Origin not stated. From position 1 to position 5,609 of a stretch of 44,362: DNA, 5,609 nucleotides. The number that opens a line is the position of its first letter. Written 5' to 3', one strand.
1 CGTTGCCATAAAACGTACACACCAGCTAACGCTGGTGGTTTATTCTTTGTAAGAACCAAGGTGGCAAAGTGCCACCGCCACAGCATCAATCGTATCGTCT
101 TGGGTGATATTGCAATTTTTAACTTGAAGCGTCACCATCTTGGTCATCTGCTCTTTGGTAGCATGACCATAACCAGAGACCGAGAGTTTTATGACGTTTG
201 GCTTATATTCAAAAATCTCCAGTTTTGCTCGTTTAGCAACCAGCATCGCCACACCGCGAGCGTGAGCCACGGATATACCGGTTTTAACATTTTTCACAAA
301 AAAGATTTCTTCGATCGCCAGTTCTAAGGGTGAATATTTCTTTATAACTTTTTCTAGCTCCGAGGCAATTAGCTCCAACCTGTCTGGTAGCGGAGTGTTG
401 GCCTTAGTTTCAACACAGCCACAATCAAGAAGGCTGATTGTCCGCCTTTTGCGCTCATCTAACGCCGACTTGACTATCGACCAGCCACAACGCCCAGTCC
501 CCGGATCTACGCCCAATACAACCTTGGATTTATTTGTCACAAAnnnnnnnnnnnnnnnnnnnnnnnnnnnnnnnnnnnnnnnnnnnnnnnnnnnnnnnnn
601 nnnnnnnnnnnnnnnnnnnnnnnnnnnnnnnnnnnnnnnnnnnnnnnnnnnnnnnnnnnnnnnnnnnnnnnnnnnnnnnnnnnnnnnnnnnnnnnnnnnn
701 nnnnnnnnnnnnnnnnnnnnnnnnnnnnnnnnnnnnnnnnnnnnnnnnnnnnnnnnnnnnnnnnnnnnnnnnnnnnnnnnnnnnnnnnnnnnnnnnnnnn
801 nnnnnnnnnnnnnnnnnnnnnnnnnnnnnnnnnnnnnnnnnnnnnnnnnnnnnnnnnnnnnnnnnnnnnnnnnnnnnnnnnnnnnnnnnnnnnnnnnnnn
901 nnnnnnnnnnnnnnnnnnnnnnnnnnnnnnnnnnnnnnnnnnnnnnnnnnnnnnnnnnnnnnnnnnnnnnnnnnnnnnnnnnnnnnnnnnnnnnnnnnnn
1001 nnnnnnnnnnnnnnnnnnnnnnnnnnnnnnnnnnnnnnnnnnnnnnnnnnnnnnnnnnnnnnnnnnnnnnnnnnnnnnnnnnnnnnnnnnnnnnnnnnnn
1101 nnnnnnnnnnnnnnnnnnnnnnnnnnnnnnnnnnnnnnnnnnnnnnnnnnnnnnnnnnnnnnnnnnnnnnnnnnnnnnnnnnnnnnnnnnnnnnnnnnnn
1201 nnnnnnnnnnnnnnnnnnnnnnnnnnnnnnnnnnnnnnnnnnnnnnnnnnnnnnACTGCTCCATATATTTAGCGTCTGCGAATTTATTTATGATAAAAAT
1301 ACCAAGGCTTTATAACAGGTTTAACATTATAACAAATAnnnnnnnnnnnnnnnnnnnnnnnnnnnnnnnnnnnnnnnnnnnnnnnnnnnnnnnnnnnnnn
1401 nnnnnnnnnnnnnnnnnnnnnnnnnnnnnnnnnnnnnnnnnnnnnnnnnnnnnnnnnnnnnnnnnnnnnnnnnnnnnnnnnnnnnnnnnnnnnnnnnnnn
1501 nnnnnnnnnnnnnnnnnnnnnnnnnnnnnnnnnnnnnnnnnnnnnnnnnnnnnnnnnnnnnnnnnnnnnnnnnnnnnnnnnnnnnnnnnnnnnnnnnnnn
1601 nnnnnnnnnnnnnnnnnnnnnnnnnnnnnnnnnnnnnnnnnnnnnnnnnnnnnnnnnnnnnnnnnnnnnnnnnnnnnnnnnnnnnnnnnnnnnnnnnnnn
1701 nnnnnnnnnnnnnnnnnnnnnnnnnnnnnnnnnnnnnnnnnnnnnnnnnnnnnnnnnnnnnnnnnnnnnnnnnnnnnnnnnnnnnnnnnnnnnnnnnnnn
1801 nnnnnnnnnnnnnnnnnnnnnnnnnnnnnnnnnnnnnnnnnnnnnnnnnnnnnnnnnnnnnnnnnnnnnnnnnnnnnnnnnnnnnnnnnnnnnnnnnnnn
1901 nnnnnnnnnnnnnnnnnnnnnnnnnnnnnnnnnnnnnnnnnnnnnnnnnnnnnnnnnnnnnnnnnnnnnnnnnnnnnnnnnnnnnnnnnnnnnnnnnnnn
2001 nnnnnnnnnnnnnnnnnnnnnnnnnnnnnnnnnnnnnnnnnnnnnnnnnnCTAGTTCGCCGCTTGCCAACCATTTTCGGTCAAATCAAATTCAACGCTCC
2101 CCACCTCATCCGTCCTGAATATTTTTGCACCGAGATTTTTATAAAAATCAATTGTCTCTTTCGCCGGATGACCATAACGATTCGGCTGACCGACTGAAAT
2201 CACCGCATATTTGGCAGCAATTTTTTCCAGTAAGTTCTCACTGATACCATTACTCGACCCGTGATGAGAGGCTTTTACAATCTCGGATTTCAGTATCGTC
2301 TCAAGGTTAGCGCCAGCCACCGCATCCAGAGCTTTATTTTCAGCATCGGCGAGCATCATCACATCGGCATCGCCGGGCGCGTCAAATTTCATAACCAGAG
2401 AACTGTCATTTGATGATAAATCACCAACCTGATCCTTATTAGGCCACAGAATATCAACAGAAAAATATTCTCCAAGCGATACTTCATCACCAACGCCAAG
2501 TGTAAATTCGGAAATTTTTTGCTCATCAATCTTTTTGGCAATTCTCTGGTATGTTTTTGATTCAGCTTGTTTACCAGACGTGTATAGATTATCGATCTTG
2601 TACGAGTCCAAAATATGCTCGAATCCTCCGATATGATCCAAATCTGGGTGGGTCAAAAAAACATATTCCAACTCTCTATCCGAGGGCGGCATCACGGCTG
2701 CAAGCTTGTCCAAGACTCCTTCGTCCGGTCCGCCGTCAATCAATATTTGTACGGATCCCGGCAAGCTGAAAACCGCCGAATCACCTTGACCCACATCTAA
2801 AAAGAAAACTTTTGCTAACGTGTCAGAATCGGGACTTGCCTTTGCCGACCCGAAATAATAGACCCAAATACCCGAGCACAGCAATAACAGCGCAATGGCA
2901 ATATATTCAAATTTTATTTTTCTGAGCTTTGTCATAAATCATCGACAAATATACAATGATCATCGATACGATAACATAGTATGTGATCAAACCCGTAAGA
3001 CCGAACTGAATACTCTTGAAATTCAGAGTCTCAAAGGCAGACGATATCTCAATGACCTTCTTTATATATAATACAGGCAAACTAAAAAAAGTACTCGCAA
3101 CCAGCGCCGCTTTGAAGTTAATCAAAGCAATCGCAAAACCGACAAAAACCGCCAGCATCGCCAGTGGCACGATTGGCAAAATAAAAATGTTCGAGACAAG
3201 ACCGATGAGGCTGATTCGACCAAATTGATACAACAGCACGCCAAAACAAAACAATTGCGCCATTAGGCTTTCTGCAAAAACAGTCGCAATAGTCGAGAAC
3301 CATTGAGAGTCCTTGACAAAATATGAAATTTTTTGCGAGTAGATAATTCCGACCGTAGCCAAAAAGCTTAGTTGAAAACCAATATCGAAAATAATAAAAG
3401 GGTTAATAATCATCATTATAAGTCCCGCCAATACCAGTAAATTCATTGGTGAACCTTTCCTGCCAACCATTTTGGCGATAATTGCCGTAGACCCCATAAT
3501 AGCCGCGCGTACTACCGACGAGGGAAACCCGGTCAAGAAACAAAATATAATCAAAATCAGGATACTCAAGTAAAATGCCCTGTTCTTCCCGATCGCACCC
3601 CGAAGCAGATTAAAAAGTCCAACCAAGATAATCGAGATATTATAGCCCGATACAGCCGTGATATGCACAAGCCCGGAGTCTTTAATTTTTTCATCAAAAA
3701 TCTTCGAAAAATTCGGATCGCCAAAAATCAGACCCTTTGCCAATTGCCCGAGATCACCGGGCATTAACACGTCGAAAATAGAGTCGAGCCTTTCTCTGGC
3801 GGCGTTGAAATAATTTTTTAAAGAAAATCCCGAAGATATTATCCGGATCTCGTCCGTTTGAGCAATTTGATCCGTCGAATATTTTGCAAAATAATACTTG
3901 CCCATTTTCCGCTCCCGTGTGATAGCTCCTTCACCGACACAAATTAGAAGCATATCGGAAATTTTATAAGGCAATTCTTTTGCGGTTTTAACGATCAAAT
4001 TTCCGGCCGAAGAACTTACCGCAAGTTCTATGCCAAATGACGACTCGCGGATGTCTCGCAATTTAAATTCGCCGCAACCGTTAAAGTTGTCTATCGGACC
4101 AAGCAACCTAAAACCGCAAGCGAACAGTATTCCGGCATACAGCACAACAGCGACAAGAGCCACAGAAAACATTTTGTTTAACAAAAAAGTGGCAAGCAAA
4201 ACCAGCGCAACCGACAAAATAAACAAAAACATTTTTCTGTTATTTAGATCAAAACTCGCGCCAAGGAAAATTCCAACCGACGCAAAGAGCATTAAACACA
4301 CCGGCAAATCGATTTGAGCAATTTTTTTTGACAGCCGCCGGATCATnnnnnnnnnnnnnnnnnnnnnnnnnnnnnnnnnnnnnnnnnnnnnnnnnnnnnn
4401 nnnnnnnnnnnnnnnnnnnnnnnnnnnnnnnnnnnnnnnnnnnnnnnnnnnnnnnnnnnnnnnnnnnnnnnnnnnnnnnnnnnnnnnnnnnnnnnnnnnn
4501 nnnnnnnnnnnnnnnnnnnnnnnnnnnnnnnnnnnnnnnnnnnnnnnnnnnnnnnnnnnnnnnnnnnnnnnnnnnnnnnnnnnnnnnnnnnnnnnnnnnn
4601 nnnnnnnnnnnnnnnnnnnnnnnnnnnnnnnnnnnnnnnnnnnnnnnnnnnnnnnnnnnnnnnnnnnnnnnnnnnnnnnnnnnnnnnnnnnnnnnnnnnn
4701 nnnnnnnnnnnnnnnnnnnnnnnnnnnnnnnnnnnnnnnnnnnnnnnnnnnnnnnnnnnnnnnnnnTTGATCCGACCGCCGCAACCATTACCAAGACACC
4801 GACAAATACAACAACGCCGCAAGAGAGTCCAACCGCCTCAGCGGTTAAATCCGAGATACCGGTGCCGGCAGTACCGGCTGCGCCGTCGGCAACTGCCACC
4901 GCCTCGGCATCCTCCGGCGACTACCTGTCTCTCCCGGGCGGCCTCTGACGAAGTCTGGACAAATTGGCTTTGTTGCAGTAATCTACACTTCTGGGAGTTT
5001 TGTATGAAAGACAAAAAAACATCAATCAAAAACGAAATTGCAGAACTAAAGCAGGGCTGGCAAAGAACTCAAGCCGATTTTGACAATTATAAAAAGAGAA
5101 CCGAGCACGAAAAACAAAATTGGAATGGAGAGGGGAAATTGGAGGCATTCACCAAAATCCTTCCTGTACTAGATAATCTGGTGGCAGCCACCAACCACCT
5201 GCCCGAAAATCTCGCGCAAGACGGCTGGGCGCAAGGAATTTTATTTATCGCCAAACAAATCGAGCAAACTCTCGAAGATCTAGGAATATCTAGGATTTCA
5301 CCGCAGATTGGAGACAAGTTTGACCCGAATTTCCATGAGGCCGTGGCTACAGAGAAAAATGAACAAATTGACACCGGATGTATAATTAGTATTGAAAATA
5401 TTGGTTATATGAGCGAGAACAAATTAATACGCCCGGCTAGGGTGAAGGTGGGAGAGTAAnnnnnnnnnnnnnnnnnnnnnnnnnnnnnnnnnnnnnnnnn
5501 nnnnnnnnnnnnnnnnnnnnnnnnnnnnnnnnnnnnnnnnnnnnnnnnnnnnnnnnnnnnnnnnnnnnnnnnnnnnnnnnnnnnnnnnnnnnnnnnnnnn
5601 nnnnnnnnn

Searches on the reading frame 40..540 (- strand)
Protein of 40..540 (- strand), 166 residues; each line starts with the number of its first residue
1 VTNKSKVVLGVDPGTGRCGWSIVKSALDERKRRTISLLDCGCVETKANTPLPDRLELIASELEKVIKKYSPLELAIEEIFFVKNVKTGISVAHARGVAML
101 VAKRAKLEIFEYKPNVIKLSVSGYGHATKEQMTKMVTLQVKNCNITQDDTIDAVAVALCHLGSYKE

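Call 84: search_protein_families(library=pfam, proteins=[window:40-540:-], max_evalue=0.00001)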
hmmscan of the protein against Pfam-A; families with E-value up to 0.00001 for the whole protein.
window:40-540:- (166 aa): 1 family
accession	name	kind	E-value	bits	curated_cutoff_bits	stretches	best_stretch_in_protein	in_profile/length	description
PF02075.23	RuvC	-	6.6e-39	133.6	22.2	1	8-160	1-148/148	Crossover junction endodeoxyribonuclease RuvC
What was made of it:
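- ComEC and RuvC are present in the window, which is compatible with DNA uptake and homologous exchange (call 84).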

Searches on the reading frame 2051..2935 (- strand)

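Call 84: search_protein_families(library=pfam, proteins=[window:2051-2935:-], max_evalue=0.00001)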
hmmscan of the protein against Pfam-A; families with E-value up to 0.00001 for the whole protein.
window:2051-2935:- (294 aa): 1 family
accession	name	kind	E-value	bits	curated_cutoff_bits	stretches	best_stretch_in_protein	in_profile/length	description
PF00753.33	Lactamase_B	-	1.8e-07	31.8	22.7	1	63-127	17-82/196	Metallo-beta-lactamase superfamily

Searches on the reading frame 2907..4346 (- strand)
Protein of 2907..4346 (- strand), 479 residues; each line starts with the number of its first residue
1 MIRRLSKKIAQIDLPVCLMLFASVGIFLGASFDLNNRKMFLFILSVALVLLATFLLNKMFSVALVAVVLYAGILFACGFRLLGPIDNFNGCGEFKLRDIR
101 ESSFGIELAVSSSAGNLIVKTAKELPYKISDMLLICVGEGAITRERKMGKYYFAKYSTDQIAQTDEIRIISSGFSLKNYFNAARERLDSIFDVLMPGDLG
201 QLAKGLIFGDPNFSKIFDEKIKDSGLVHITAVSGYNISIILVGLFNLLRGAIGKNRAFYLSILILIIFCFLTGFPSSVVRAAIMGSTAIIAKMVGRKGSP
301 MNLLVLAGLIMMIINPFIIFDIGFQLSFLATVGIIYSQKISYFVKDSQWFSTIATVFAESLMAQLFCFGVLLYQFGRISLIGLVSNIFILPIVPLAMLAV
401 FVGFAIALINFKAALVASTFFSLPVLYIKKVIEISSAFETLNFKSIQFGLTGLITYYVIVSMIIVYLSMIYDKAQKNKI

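Call 84: search_protein_families(library=pfam, proteins=[window:2907-4346:-], max_evalue=0.00001)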
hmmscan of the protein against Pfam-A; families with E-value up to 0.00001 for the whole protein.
window:2907-4346:- (479 aa): 1 family
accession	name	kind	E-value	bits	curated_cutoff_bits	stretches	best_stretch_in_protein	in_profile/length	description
PF03772.21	Competence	-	1e-46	159.9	23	1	207-468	2-268/270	Competence protein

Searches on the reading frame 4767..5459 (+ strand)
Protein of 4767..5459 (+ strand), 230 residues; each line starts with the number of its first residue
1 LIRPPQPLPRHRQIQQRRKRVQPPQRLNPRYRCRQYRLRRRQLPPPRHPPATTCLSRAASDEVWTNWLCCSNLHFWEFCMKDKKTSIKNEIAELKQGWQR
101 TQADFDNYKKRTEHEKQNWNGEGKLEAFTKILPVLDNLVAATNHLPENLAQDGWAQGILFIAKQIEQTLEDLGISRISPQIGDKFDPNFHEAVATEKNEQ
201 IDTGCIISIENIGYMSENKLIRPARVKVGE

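Call 84: search_protein_families(library=pfam, proteins=[window:4767-5459:+], max_evalue=0.00001)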
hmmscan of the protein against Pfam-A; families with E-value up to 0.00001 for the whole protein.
window:4767-5459:+ (230 aa): 1 family
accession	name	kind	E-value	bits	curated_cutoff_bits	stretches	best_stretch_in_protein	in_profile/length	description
PF01025.24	GrpE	-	5.4e-39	134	25.8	1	83-229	19-164/165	GrpE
